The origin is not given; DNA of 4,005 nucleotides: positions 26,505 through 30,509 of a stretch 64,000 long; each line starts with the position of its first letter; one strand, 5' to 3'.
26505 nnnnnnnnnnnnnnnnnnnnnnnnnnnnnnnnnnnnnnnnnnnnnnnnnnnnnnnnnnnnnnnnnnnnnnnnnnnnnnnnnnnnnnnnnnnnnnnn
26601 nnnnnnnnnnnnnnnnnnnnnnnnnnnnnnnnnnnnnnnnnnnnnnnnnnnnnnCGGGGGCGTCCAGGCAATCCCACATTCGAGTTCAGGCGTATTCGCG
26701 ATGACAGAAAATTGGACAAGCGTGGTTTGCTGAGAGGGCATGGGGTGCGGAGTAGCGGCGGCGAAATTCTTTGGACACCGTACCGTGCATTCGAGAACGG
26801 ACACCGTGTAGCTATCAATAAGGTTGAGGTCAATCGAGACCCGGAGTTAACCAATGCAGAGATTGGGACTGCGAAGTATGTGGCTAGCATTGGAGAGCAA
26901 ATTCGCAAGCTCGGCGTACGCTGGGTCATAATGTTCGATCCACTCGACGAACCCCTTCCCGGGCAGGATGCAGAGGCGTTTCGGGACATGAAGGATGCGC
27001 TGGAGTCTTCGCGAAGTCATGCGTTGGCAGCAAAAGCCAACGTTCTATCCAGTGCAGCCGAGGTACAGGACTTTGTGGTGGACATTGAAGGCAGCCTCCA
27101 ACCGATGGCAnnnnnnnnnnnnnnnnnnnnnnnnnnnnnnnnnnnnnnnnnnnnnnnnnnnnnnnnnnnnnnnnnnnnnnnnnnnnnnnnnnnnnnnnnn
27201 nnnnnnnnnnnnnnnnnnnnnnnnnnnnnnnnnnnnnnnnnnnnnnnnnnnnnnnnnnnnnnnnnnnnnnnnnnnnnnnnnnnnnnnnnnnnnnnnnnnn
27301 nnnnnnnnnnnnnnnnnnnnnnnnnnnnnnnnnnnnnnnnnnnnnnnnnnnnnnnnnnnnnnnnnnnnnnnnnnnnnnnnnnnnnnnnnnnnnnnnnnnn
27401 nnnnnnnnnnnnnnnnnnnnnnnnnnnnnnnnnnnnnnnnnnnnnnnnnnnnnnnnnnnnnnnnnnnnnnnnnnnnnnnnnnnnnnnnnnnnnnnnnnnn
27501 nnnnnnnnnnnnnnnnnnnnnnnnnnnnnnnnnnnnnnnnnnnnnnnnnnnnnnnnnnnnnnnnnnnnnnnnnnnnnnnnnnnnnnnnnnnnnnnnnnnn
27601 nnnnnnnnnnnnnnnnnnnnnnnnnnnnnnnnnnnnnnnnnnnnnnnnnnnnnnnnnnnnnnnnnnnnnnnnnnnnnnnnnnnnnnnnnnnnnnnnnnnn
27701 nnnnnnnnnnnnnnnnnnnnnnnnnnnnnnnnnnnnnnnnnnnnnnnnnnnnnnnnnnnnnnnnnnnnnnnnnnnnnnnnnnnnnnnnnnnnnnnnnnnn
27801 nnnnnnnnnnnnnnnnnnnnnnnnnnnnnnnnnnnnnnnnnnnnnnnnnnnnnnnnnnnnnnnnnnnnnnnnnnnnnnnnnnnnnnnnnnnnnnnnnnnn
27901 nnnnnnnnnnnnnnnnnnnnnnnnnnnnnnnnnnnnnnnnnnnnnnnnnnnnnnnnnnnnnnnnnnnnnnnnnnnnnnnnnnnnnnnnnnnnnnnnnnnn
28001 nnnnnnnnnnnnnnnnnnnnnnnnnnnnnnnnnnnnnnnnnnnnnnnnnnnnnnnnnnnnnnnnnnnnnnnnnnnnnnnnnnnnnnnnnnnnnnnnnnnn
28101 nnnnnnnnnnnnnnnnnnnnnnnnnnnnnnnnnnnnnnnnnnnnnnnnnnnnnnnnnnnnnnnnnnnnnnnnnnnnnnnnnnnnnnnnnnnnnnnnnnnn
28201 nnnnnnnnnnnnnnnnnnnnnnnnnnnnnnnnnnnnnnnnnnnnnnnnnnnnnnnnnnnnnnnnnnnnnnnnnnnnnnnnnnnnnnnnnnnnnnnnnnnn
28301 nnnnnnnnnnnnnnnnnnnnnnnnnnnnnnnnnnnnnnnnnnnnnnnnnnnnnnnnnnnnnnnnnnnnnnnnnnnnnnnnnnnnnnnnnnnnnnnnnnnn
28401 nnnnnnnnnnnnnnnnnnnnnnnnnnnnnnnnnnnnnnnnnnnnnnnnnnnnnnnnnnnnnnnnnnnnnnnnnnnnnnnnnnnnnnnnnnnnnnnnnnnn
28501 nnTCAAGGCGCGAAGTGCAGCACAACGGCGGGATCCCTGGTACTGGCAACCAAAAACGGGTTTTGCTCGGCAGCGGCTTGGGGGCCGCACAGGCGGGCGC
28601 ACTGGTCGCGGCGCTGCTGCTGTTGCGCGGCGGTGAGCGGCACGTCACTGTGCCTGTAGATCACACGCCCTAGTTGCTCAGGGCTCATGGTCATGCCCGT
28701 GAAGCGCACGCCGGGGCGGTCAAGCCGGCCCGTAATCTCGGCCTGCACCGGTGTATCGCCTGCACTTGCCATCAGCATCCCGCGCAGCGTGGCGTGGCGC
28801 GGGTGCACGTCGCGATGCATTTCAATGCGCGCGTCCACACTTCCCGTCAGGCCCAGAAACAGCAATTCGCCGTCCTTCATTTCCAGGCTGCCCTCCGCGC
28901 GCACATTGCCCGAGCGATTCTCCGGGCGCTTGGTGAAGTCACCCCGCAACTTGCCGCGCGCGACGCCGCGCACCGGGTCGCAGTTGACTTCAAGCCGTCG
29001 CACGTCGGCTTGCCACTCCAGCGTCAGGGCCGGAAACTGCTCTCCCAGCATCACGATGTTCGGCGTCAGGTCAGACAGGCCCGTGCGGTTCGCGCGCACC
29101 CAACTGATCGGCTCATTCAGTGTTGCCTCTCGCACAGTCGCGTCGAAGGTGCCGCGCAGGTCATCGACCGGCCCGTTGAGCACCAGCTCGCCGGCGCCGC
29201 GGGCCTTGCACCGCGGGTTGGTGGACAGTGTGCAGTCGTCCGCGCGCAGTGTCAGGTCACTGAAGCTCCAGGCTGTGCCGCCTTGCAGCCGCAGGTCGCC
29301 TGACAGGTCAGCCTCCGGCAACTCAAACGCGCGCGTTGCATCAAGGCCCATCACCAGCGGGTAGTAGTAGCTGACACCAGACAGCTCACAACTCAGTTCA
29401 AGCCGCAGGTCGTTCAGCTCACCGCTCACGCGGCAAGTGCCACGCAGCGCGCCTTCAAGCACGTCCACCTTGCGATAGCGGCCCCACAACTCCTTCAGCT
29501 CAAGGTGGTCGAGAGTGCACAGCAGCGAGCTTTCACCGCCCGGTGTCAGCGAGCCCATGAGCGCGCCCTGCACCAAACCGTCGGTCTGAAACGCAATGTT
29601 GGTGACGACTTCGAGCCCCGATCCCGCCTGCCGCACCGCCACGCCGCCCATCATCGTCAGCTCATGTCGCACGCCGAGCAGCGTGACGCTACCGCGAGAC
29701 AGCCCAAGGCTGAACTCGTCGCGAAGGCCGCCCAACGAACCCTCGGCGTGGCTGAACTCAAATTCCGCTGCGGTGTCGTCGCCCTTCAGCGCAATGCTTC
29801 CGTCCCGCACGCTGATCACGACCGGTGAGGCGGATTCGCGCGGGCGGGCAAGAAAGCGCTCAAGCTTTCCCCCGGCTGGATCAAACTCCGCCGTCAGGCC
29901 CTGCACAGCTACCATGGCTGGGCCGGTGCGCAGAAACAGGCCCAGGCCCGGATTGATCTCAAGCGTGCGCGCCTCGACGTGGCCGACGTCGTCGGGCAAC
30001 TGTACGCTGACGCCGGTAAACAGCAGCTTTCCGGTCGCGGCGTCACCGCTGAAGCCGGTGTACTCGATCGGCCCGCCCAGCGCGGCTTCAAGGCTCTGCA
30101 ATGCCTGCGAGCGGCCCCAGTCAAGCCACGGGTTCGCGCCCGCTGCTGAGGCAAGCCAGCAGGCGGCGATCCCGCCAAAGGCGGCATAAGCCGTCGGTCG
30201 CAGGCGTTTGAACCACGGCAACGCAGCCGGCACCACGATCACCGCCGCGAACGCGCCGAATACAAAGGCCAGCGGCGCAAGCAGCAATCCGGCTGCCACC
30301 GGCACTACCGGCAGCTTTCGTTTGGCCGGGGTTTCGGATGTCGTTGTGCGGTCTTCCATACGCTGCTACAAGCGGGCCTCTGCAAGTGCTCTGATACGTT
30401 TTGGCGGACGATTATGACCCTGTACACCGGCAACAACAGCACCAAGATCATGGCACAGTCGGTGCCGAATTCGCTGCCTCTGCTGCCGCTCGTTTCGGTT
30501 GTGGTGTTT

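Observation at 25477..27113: Low-GC two-gene cassette: atypical HipA/PI3K-PI4K-like kinase translationally coupled to a DUF3037-like protein, sitting where tldD's partner is expected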

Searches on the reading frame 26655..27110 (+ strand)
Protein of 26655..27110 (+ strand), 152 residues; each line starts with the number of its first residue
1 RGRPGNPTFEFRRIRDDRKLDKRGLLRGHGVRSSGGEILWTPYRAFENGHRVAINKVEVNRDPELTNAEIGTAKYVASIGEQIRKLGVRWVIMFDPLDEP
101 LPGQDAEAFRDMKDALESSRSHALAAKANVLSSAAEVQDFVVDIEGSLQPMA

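Call 74: search_protein_families(library=pfam, proteins=[window:26655-27110:+], max_evalue=1)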
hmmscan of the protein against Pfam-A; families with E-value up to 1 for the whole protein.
seq(152 aa): 0 families
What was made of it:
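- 26673..27089 (+): Clade-specific C-terminal domain (aa 139-277), order alpha-beta-beta-beta-alpha-beta-alpha-beta-alpha, with a basic first helix (9 K/R in aa 139-165). No Pfam hit (call 74).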

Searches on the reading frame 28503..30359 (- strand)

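Call 4: search_protein_families(library=pfam, proteins=[window:28503-30359:-], max_evalue=1)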
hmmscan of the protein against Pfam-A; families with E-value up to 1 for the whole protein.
window:28503-30359:- (618 aa): 1 family
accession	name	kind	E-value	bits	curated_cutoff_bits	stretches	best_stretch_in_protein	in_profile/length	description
PF04357.19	TamB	-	0.00071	19.4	22.4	1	351-557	14-243/381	TamB, inner membrane protein subunit of TAM complex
